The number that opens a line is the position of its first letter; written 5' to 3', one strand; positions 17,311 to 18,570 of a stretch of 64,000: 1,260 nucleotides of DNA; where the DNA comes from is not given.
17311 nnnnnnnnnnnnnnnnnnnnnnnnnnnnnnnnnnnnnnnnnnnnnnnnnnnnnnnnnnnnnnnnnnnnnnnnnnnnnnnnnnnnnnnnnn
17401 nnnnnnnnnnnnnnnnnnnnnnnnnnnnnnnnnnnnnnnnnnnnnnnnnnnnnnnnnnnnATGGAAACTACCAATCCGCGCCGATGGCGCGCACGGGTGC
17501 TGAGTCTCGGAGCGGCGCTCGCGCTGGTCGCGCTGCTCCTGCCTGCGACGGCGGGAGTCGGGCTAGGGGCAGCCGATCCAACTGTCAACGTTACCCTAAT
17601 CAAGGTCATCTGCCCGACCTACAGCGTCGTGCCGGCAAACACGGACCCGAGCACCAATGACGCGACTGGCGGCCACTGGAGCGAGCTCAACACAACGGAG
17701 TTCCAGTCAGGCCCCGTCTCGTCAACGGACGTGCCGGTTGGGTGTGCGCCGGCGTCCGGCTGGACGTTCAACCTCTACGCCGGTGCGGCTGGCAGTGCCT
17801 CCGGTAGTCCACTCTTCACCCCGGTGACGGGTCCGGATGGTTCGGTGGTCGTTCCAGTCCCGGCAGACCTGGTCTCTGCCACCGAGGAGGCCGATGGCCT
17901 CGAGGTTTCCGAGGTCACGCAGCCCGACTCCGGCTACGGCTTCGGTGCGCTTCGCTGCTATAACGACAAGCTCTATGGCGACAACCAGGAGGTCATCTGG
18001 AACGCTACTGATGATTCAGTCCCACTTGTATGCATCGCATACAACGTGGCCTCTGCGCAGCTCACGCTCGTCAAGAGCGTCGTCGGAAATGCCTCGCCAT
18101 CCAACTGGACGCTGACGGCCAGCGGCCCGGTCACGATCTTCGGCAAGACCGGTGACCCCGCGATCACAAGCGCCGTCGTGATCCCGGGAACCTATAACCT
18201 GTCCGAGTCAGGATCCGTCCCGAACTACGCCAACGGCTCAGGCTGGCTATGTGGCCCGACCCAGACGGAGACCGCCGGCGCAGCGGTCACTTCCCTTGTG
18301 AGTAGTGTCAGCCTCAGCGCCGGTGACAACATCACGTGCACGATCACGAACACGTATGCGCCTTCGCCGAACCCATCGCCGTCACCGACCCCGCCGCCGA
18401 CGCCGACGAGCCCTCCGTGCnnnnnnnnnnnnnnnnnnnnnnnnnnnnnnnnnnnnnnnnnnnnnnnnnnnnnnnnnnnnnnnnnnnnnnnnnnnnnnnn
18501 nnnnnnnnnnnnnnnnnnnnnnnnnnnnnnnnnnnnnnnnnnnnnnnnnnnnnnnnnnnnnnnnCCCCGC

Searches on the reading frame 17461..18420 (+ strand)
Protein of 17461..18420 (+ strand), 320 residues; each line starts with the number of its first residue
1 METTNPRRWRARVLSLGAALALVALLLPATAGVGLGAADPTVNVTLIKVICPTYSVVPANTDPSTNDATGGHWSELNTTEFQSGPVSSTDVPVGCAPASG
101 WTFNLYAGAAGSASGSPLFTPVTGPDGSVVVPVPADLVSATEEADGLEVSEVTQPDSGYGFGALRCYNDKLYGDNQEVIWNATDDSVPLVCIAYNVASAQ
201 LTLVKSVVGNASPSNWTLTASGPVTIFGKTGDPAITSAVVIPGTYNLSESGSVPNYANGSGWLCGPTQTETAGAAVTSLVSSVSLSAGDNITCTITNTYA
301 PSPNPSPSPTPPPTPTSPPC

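Call 83: search_protein_families(library=pfam, max_evalue=0.00001, proteins=[window:17461-18420:+])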
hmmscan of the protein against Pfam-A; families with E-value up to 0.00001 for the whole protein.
seq(320 aa): 1 family
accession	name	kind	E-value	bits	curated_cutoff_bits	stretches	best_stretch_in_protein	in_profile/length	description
PF19403.5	SpaA_2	-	2.6e-16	60.4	25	1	198-295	3-96/96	Prealbumin-like fold domain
